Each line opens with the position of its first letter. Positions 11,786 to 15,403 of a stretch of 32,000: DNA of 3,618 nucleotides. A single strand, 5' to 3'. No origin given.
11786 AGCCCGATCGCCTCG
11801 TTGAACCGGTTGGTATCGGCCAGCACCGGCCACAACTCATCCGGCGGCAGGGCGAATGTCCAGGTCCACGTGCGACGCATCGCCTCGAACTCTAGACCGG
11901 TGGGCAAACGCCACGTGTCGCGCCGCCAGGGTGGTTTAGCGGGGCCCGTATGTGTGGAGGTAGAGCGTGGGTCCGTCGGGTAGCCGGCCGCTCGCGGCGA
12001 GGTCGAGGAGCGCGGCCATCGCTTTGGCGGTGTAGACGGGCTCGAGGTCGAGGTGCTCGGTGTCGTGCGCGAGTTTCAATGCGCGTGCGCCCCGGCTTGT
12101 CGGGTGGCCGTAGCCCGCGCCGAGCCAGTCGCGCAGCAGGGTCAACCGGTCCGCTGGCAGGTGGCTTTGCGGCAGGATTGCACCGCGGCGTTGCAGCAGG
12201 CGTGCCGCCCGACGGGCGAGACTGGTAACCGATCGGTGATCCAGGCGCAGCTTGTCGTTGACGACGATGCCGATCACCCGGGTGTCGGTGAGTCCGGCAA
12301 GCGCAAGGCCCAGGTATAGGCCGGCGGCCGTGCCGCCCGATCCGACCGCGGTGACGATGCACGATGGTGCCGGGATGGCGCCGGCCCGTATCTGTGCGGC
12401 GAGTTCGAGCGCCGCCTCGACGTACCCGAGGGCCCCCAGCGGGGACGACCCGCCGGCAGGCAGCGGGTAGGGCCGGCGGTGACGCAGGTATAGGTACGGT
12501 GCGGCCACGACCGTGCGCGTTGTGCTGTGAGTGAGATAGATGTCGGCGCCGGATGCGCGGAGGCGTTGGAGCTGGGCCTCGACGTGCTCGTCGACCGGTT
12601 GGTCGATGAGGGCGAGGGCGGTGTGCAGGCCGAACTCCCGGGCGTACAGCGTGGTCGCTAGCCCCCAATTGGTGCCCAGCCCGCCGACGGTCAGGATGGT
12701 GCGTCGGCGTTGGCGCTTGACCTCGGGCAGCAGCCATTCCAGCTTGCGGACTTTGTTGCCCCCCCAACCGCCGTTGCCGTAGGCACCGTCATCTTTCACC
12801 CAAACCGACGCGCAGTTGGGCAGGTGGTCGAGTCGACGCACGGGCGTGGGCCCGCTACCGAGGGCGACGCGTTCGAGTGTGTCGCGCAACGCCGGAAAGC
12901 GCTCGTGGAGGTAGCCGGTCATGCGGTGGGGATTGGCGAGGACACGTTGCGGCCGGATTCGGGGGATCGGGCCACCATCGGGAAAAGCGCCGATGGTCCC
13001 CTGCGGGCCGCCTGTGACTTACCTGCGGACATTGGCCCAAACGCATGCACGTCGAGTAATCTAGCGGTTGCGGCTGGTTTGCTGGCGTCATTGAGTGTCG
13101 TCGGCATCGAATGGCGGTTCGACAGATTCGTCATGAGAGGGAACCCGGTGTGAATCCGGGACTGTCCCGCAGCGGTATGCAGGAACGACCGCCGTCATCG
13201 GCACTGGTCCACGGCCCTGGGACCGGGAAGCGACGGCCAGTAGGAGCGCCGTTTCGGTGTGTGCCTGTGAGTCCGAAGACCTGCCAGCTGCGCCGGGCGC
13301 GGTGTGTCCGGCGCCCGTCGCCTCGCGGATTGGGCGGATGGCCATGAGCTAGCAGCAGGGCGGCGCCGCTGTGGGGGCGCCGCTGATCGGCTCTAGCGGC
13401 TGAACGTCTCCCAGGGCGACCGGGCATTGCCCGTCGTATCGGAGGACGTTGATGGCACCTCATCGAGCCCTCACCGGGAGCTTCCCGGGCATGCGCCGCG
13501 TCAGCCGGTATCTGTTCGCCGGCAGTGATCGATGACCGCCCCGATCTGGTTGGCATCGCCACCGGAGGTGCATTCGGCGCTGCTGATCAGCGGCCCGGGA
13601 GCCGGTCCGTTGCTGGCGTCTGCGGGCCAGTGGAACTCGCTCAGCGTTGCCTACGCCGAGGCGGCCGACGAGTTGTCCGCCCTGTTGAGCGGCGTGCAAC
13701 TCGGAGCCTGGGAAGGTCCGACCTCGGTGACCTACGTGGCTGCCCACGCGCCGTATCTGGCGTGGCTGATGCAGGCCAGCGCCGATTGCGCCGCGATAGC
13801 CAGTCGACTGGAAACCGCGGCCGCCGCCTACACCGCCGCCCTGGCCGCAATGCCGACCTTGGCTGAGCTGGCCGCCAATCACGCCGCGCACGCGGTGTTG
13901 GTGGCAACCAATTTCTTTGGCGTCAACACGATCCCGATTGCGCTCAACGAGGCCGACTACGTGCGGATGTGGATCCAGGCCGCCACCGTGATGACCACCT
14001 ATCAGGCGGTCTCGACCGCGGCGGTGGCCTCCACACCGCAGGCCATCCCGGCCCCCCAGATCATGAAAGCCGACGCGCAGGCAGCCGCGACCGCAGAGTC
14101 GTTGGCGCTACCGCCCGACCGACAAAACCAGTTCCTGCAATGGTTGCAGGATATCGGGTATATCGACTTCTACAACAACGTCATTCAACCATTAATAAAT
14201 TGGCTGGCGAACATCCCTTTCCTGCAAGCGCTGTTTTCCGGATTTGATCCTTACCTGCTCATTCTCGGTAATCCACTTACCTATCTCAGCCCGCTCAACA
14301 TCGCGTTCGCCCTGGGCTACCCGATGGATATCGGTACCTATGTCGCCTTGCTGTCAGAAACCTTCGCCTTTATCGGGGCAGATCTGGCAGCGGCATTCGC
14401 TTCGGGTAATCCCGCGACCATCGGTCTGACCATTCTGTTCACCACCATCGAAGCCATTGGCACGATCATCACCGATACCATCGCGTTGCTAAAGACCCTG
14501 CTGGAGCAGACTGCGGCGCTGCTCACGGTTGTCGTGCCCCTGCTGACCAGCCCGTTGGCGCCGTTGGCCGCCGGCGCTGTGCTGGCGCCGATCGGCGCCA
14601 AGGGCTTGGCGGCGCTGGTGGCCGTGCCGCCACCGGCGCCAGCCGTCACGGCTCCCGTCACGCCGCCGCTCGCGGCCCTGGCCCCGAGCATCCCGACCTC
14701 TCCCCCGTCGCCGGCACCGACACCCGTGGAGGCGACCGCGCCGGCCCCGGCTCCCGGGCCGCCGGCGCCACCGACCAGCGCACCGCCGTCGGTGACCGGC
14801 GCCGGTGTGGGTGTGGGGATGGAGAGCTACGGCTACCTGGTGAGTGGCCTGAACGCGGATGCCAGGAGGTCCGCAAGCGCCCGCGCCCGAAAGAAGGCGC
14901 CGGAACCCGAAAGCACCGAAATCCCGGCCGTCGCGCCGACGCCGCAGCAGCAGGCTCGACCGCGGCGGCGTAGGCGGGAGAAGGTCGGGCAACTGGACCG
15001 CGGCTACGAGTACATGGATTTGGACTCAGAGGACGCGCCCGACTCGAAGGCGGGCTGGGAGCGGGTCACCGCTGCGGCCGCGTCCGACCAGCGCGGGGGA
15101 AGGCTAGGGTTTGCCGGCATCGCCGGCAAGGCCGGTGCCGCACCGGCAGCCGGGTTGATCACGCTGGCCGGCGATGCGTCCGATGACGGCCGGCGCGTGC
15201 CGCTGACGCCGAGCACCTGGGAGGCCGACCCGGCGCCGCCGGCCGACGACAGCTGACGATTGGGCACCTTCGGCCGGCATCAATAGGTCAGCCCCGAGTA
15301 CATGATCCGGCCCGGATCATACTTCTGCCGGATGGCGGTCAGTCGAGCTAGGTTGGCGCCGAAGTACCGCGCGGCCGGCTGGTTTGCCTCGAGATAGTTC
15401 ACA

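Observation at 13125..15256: Cobalamin riboswitch feeding a Shine-Dalgarno-bearing 27-codon uORF whose stop overlaps the start of a stand-alone PPE2-like gene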

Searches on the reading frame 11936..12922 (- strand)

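Call 10: search_protein_families(library=pfam, proteins=[window:11936-12922:-])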
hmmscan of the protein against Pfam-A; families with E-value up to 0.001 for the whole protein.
window:11936-12922:- (328 aa): 1 family
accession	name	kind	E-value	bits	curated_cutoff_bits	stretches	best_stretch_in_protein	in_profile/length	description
PF00291.31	PALP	-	1.9e-36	126.4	35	1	20-324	2-294/295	Pyridoxal-phosphate dependent enzyme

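Call 82: search_protein_families(library=ncbifam, proteins=[window:11936-12922:-], max_evalue=0.00001)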
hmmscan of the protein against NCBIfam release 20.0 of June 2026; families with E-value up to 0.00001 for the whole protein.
window:11936-12922:- (328 aa): 8 families
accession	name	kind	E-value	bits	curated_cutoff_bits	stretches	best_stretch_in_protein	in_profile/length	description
NF052482.1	sulfolyase_CuyA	equivalog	1.7e-48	165.1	450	1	16-326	6-320/332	D-cysteate sulfo-lyase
TIGR01275.1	ACC_deam_rel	subfamily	2.1e-46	158.7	289.4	1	21-326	3-310/321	pyridoxal phosphate-dependent enzymes, D-cysteine desulfhydrase family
NF052537.1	CoM_syn_XcbE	exception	6e-46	157.1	450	1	14-326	4-316/322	coenzyme M biosynthesis enzyme XcbE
NF003030.0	PRK03910.1-3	equivalog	6.2e-45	153.8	429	1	15-326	12-324/338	D-cysteine desulfhydrase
NF003032.0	PRK03910.1-5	equivalog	3.4e-40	138.2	469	1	18-326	12-319/330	D-cysteine desulfhydrase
NF003029.0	PRK03910.1-1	equivalog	6.8e-39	134.2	610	1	18-326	11-317/328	D-cysteine desulfhydrase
NF010646.0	PRK14045.1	equivalog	9.7e-37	127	550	1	6-326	2-314/329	1-aminocyclopropane-1-carboxylate deaminase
TIGR01274.1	ACC_deam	equivalog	2.4e-28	99.2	392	1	15-325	4-322/337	1-aminocyclopropane-1-carboxylate deaminase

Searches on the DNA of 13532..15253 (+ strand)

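Call 27: search_rna_families(sources=[L082, L083, L084, L085, L003, L006, L016, L009, L028], threshold=gathering, show_alignments=0)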
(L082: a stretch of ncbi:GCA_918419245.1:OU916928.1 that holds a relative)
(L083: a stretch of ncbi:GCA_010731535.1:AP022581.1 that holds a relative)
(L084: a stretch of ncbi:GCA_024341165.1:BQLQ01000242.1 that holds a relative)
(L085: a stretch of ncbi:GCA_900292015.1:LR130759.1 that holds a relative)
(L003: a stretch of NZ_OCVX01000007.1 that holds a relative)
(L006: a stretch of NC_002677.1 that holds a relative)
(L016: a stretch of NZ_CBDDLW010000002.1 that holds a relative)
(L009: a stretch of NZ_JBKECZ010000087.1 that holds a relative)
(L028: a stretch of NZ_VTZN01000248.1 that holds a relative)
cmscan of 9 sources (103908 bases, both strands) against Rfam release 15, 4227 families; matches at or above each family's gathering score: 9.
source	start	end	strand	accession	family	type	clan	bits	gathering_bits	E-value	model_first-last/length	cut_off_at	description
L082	4681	4862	+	RF00174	Cobalamin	Cis-reg; riboswitch;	CL00101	94.8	31.5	4.1e-22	1-189/189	no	Cobalamin riboswitch aptamer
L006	5702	5883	+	RF00174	Cobalamin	Cis-reg; riboswitch;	CL00101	94.5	31.5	4.9e-22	1-189/189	no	Cobalamin riboswitch aptamer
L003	5786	5965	+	RF00174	Cobalamin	Cis-reg; riboswitch;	CL00101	88.6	31.5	2.4e-20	1-189/189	no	Cobalamin riboswitch aptamer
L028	3616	3824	+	RF00174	Cobalamin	Cis-reg; riboswitch;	CL00101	85.4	31.5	2e-19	1-189/189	no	Cobalamin riboswitch aptamer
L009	2605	2822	+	RF00174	Cobalamin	Cis-reg; riboswitch;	CL00101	85.3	31.5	2.2e-19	1-189/189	no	Cobalamin riboswitch aptamer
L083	4760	4940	+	RF00174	Cobalamin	Cis-reg; riboswitch;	CL00101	82.7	31.5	1.2e-18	1-189/189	no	Cobalamin riboswitch aptamer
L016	5557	5778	+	RF00174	Cobalamin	Cis-reg; riboswitch;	CL00101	78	31.5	2.6e-17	1-189/189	no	Cobalamin riboswitch aptamer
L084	4566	4778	+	RF00174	Cobalamin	Cis-reg; riboswitch;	CL00101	77.4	31.5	4.1e-17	1-189/189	no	Cobalamin riboswitch aptamer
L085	4565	4779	+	RF00174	Cobalamin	Cis-reg; riboswitch;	CL00101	73.1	31.5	6.5e-16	1-189/189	no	Cobalamin riboswitch aptamer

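Call 74: search_rna_families(sources=[L030, L053, L020, L026, L092, L087, L091, L090, L019], threshold=gathering)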
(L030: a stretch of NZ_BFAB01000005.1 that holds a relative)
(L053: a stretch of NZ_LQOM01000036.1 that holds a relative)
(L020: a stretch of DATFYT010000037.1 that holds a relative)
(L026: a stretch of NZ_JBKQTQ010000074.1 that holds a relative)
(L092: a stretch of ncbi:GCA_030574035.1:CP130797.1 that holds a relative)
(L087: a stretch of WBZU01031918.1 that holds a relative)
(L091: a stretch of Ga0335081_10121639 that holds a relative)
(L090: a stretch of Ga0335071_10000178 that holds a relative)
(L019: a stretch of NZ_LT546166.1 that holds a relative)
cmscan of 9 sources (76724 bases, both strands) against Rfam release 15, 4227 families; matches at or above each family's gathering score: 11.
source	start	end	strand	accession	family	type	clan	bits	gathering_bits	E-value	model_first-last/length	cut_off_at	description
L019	3232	3351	-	RF00634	SAM-IV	Cis-reg; riboswitch;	CL00012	115.3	38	1.6e-20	1-116/116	no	SAM (S-adenosyl methionine) riboswitch aptamer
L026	4489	4668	+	RF00174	Cobalamin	Cis-reg; riboswitch;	CL00101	92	31.5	1.9e-21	1-189/189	no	Cobalamin riboswitch aptamer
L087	66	283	+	RF00174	Cobalamin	Cis-reg; riboswitch;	CL00101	91.9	31.5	2.1e-21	1-189/189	no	Cobalamin riboswitch aptamer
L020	4175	4354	+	RF00174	Cobalamin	Cis-reg; riboswitch;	CL00101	89.7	31.5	9e-21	1-189/189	no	Cobalamin riboswitch aptamer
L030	1488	1668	+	RF00174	Cobalamin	Cis-reg; riboswitch;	CL00101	88.8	31.5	1.6e-20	1-189/189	no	Cobalamin riboswitch aptamer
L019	8291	8407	+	RF00174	Cobalamin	Cis-reg; riboswitch;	CL00101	88.5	31.5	1.9e-20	47-167/189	no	Cobalamin riboswitch aptamer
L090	1313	1527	-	RF00174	Cobalamin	Cis-reg; riboswitch;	CL00101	84.8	31.5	2.2e-19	1-189/189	no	Cobalamin riboswitch aptamer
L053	1416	1593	+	RF00174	Cobalamin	Cis-reg; riboswitch;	CL00101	83.7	31.5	4.6e-19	1-189/189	no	Cobalamin riboswitch aptamer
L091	3051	3264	-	RF00174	Cobalamin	Cis-reg; riboswitch;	CL00101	80.7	31.5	3.2e-18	1-189/189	no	Cobalamin riboswitch aptamer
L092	2132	2367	+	RF00174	Cobalamin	Cis-reg; riboswitch;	CL00101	76.5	31.5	5.2e-17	1-189/189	no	Cobalamin riboswitch aptamer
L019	5830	5968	+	RF00174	Cobalamin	Cis-reg; riboswitch;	CL00101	41.3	31.5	6.3e-07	1-189/189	no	Cobalamin riboswitch aptamer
